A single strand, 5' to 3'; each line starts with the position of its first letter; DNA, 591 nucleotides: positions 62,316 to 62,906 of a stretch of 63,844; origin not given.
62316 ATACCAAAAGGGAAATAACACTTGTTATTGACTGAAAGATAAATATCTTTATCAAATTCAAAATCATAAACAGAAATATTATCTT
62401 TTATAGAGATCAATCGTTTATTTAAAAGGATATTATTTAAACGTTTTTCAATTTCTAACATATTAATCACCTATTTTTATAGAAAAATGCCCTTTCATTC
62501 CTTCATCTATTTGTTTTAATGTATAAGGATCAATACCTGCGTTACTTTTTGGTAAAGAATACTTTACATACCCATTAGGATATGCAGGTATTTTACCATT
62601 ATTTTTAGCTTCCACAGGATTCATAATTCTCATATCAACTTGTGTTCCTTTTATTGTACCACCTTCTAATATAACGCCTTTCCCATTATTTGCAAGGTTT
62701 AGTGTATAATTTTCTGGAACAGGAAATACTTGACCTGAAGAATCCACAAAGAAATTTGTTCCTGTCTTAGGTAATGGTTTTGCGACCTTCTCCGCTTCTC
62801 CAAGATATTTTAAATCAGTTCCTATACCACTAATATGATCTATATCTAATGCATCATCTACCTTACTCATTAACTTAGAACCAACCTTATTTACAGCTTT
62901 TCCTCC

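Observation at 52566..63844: Stacked polymorphic-toxin / immunity cassette array next to a TpsB gene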

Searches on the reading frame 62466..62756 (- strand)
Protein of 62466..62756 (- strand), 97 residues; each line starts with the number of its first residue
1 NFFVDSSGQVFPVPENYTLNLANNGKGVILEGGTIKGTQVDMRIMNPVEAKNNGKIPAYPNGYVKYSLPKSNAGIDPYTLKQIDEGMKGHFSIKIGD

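Call 39: search_solved_structures(query=window:62466-62756:-, max_evalue=10, show_alignments=2)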
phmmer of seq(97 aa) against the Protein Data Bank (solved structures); distinct sequences matched with E-value up to 10: 3.
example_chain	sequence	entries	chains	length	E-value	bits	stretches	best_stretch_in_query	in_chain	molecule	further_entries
7jil_s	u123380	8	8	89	0.63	13.4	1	26-65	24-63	30S ribosomal protein S14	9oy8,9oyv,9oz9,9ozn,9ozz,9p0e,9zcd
4le6_A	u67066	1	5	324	1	12.7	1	54-93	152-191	Organophosphorus hydrolase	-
4o98_A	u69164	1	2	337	1.1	12.6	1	54-93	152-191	organophosphorus hydrolase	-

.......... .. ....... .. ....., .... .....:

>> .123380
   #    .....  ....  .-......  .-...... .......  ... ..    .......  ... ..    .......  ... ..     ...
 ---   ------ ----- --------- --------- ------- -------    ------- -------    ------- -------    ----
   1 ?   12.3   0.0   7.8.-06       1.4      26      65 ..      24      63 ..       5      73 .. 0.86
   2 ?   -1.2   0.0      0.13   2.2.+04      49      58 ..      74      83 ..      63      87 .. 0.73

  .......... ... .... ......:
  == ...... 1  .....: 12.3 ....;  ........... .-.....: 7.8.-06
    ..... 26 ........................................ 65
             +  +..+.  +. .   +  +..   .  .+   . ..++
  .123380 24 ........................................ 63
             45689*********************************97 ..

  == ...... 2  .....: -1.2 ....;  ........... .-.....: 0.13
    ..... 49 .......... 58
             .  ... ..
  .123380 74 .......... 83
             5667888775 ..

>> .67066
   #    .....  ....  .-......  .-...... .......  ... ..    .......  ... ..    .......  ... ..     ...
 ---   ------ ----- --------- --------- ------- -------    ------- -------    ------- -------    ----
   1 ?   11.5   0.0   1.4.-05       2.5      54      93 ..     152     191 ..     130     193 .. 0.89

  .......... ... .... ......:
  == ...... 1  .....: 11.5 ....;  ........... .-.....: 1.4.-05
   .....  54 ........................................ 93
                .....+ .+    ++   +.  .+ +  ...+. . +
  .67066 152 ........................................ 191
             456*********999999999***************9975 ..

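Call 45: search_protein_families(library=pfam, proteins=[window:62466-62756:-], max_evalue=10)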
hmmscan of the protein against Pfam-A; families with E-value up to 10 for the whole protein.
seq(97 aa): 0 families

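Call 59: search_protein_representatives(protein=window:62466-62756:-)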
Query: 97 residues. Proteins with E-value up to 0.001 (for the whole library): 65; up to 1e-10: 2; up to 1e-30: 1. The best 65 are listed.
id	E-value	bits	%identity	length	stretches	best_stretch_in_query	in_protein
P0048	7.3e-35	135.1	75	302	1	1-91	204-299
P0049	1.5e-30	121.2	63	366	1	1-96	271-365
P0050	2.5e-10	56.4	49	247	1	2-94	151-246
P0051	3.7e-10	55.9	49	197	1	1-80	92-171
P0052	2.7e-09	53.1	49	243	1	1-94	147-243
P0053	1.1e-08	51.1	43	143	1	1-84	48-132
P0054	3.1e-08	49.7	33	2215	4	25-90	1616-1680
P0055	5.2e-08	49.0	41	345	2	2-85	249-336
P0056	8.6e-08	48.3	47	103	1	1-81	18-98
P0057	1.3e-07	47.7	44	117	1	2-79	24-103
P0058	1.3e-07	47.7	26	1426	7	49-86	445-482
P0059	2.3e-07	46.9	47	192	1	2-94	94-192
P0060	3.8e-07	46.2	47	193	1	2-94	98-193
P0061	7.2e-07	45.3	39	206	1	2-93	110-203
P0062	7.5e-07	45.3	47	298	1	2-93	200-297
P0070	4.4e-06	42.8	45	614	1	1-93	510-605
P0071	4.4e-06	42.8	45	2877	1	1-81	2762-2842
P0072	6.2e-06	42.3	44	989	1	2-93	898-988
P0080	1.6e-05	41.0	47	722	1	2-85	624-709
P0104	3.7e-04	36.6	47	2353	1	2-82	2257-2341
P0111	8.1e-04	35.5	40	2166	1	2-92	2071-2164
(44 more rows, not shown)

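Call 64: search_protein_families(library=pfam, proteins=[P0071, P0104, P0111, P0072, P0070, P0080], max_evalue=0.001)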
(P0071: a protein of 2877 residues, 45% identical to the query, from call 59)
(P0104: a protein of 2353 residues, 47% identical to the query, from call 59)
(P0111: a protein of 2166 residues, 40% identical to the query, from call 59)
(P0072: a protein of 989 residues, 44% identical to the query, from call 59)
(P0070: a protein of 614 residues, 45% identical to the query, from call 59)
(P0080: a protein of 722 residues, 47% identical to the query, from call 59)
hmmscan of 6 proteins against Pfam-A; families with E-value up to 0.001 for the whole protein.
P0071 (2877 aa): 2 families
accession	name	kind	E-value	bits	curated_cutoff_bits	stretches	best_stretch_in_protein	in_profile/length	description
PF20041.5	DUF6443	-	5.8e-31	108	27.8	1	1443-1564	13-133/137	Domain of unknown function (DUF6443)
PF25354.1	Ig_NUP210_16th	-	2.4e-11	43.4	27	2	385-445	5-65/72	NUP210-like, Ig-like domain 16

P0104 (2353 aa): 7 families
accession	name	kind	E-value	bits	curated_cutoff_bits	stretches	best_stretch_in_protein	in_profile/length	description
PF05593.20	RHS_repeat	-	3.5e-37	126.5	22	0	796-821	12-37/38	RHS Repeat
PF12256.14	TcdB_toxin_midN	-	2.2e-22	79.7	24.8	1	296-425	18-165/181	Insecticide toxin TcdB middle/N-terminal region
PF00041.27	fn3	-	1.1e-13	51.6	25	2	1070-1138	13-80/84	Fibronectin type III domain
PF13517.12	FG-GAP_3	-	2e-11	44.7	26.9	1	207-270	1-60/61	FG-GAP-like repeat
PF20041.5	DUF6443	-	1.5e-07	32.2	27.8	1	727-829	13-108/137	Domain of unknown function (DUF6443)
PF16656.11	Pur_ac_phosph_N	-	2.2e-06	28.6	30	1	1070-1129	12-83/93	Purple acid Phosphatase, N-terminal domain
PF01839.29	FG-GAP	-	0.00023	21.4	22.1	0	143-155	8-20/37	FG-GAP repeat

P0111 (2166 aa): 5 families
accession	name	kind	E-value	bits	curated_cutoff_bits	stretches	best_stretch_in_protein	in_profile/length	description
PF05593.20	RHS_repeat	-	4.7e-20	71.9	22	2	1390-1425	1-36/38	RHS Repeat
PF13517.12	FG-GAP_3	-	3.7e-13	50.3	26.9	1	475-530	1-60/61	FG-GAP-like repeat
PF01839.29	FG-GAP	-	4.2e-09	36.5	22.1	0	561-573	7-19/37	FG-GAP repeat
PF03534.18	SpvB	-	4.6e-08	33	22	1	169-358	4-191/287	Salmonella virulence plasmid 65kDa B protein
PF12256.14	TcdB_toxin_midN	-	5.8e-07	29.4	24.8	1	782-942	23-158/181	Insecticide toxin TcdB middle/N-terminal region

P0072 (989 aa): 2 families
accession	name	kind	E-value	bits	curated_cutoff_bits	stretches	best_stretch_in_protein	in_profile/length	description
PF17820.7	PDZ_6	-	3.1e-10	40.1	27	1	239-286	7-54/54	PDZ domain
PF13180.12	PDZ_2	-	2.1e-07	31.6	27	1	231-295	13-78/80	PDZ domain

P0070 (614 aa): 0 families

P0080 (722 aa): 1 family
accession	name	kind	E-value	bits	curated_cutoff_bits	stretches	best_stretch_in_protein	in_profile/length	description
PF01476.26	LysM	-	4.2e-13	49.5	20.9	1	382-425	2-43/43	LysM domain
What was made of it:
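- On Rhs toxins: Only the T1 tip domain is shared with Rhs proteins elsewhere (call 64).
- Closest known: Rhs/YD-repeat toxins with orphan rhs-CT/rhsI modules. Same: The T1 tip family is found at the C-terminus of RHS-repeat proteins elsewhere (calls 59, 64).
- The T1-tip family is always C-terminal and includes proteins with RHS_repeat, TcdB_midN or SpvB domains (calls 59, 64). The T1 tip family caps Rhs proteins (call 64).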

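Call 65: search_solved_structures(query=A2, max_evalue=10, show_alignments=2)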
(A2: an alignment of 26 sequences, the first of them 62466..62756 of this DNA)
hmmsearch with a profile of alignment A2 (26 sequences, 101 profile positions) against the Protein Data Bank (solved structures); distinct sequences matched with E-value up to 10: 2.
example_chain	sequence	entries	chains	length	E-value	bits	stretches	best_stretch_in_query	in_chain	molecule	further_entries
7jil_C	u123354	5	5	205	0.38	14.5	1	33-74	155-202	50S ribosomal protein L3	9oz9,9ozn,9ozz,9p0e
7chu_A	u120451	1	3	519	0.93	13.2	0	8-59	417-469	Putative pectin lyase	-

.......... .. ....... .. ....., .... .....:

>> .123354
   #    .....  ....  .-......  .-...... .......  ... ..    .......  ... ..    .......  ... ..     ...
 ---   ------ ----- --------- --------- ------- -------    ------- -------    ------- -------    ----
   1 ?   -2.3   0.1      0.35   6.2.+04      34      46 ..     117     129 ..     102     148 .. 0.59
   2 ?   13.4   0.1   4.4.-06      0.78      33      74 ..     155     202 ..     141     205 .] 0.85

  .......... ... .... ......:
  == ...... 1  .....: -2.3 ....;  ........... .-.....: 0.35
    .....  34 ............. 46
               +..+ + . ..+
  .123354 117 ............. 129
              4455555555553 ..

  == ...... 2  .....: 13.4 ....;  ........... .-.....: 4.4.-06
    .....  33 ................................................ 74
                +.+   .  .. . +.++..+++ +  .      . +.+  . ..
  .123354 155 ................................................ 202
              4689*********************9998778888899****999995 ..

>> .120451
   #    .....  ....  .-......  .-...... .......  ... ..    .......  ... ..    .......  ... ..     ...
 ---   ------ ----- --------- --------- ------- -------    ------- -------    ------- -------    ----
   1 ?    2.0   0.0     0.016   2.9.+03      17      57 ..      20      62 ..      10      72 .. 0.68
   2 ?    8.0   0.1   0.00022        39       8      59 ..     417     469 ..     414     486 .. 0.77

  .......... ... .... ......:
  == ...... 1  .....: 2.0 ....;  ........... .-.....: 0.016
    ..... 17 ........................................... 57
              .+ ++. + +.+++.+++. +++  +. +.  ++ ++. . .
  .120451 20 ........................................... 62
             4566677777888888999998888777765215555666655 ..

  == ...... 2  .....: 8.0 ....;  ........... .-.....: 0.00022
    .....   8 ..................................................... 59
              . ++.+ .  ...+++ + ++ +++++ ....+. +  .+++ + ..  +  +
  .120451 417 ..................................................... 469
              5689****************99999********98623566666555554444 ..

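Call 71: predict_structure(alignment_id=A2)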
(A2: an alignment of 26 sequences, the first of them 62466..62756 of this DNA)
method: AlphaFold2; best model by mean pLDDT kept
length: 97 residues; sequences in the alignment: 26
mean_pLDDT: 91.4   pTM: 0.82
mean pLDDT of the five models: 91.4, 91.2, 91.1, 90.9, 90.5
residues with pLDDT >= 90: 73; 70-90: 21; 50-70: 3; < 50: 0
segments of 3 or more residues with pLDDT < 50: none
pLDDT, mean of each block of 10 residues (from residue 1): 94 97 93 95 95 90 93 90 77 90
secondary structure, 60 per line:
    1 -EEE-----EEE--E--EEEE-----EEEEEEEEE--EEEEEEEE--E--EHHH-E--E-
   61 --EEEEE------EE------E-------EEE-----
elements in order: E2-4 E10-12 E18-21 E27-35 E38-45 E63-67 E90-92

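Call 73: fold_search(model_id=the predicted structure, library=pdb)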
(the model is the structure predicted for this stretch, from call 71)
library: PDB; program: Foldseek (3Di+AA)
matches with E <= 10: 99; with E <= 0.001: 0
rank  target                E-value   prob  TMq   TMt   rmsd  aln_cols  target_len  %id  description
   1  8ow1_P                1.4e+00  0.20  0.32  0.15   6.8        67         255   12  Cryo-EM structure of the yeast Inner kinetochore bound to a CENP-A nucleosome. (released 2023-08-09)
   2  8ovw_P                1.7e+00  0.30  0.37  0.17   5.9        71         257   14  Cryo-EM structure of CBF1-CCAN bound topologically to centromeric DNA (released 2023-08-09)
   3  5v00_A                2.5e+00  0.23  0.24  0.14   5.4        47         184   13  Structure of HutD from Pseudomonas fluorescens SBW25 (Formate condition) (released 2017-03-15)
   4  5fcc_A                3.0e+00  0.25  0.25  0.14   4.4        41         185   17  Structure of HutD from Pseudomonas fluorescens SBW25 (NaCl condition) (released 2017-01-25)
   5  3scy                  3.1e+00  0.06  0.27  0.09  14.3       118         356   14  Crystal structure of a putative 6-phosphogluconolactonase (BF1038) from Bacteroides fragilis NCTC 9343 at 1.50 A resolut (released 2011-07-20)
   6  3fkl                  3.5e+00  0.08  0.24  0.09   6.6        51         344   20  P38 kinase crystal structure in complex with RO9552 (released 2009-12-22)
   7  4qrj_A                3.5e+00  0.06  0.26  0.10  15.7       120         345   12  Crystal structure of a putative 6-phosphogluconolactonase (BACUNI_04672) from Bacteroides uniformis ATCC 8492 at 2.20  (released 2014-07-23)
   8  3fgb_B                3.5e+00  0.06  0.26  0.09  15.0       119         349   13  Crystal structure of the Q89ZH8_BACTN protein from Bacteroides thetaiotaomicron. Northeast Structural Genomics Consort (released 2008-12-23)
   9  6z1p_Ay               3.7e+00  0.01  0.15  0.12  17.7       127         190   15  Structure of the mitochondrial ribosome from Tetrahymena thermophila (released 2020-06-24)
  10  4n7s_B                3.9e+00  0.15  0.28  0.23   6.2        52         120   10  Crystal structure of Tse3-Tsi3 complex with Zinc ion (released 2014-04-23)
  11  3wa5_B                3.9e+00  0.15  0.28  0.23   6.2        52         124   10  Crystal Structure of type VI peptidoglycan muramidase effector Tse3 in complex with its cognate immunity protein Tsi3 (released 2013-10-02)
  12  9e9v_t                3.9e+00  0.11  0.33  0.30   5.9        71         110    8  Structural Insights into HIV-1 Vif-Mediated Ubiquitination and Degradation of APOBEC3H (released 2026-03-11)
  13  3fln                  3.9e+00  0.08  0.25  0.09   6.3        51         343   18  P38 kinase crystal structure in complex with R1487 (released 2009-12-22)
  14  3fmk                  3.9e+00  0.07  0.23  0.09   6.7        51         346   20  P38 kinase crystal structure in complex with 6-(2,4-Difluoro-phenoxy)-8-methyl-2-((S)-1-methyl-2-tetrazol-2-yl-ethylamin (released 2009-12-22)
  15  3fgb_A                3.9e+00  0.05  0.26  0.09  15.0       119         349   13  Crystal structure of the Q89ZH8_BACTN protein from Bacteroides thetaiotaomicron. Northeast Structural Genomics Consort (released 2008-12-23)
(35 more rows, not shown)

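Call 74: search_protein_families(library=ncbifam, proteins=[window:62466-62756:-], max_evalue=0.1)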
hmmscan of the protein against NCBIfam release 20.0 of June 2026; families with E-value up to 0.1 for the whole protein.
window:62466-62756:- (97 aa): 0 families

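Call 83: fold_search(model_id=the predicted structure, library=viral)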
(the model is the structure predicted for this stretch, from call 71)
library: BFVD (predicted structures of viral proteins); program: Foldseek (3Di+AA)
matches with E <= 10: 198; with E <= 0.001: 0
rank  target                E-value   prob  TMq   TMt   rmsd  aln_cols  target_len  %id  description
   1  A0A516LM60            8.8e-01  0.25  0.30  0.14   5.6        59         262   17  (no name in the UniProt tables at hand)
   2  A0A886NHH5            9.8e-01  0.60  0.35  0.24   5.1        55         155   13  (no name in the UniProt tables at hand)
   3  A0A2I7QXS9            9.8e-01  0.13  0.27  0.23  13.0        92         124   18  (no name in the UniProt tables at hand)
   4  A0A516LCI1            9.8e-01  0.06  0.18  0.09  13.2        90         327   13  (no name in the UniProt tables at hand)
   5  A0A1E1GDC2            1.0e+00  0.04  0.12  0.11  13.1        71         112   14  (no name in the UniProt tables at hand)
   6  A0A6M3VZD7            1.3e+00  0.07  0.23  0.12  11.6       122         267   11  Uncharacterized protein [Pyrobaculum spherical virus 2]
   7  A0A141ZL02            1.5e+00  0.11  0.28  0.28   6.3        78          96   10  (no name in the UniProt tables at hand)
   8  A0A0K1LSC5            1.6e+00  0.15  0.30  0.22   5.7        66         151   20  Uncharacterized protein [Mycobacterium phage Madruga]
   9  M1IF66                1.6e+00  0.08  0.18  0.05   8.2        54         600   18  (no name in the UniProt tables at hand)
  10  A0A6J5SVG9            1.8e+00  0.07  0.19  0.16  13.2        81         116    9  Uncharacterized protein [uncultured Caudovirales phage]
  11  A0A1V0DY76            2.2e+00  0.16  0.33  0.21   6.2        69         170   14  Uncharacterized protein [Dinoroseobacter phage vB_DshS-R5C]
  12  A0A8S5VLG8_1          2.2e+00  0.13  0.30  0.05   6.5        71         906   13  (no name in the UniProt tables at hand)
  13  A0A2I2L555            2.2e+00  0.10  0.27  0.13  10.5        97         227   23  MORN-repeat protein [Orpheovirus IHUMI-LCC2]
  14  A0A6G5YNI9            2.2e+00  0.04  0.16  0.10  12.3        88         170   12  (no name in the UniProt tables at hand)
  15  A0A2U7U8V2            2.5e+00  0.15  0.39  0.18   6.6       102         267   16  Uncharacterized protein [Pandoravirus quercus]
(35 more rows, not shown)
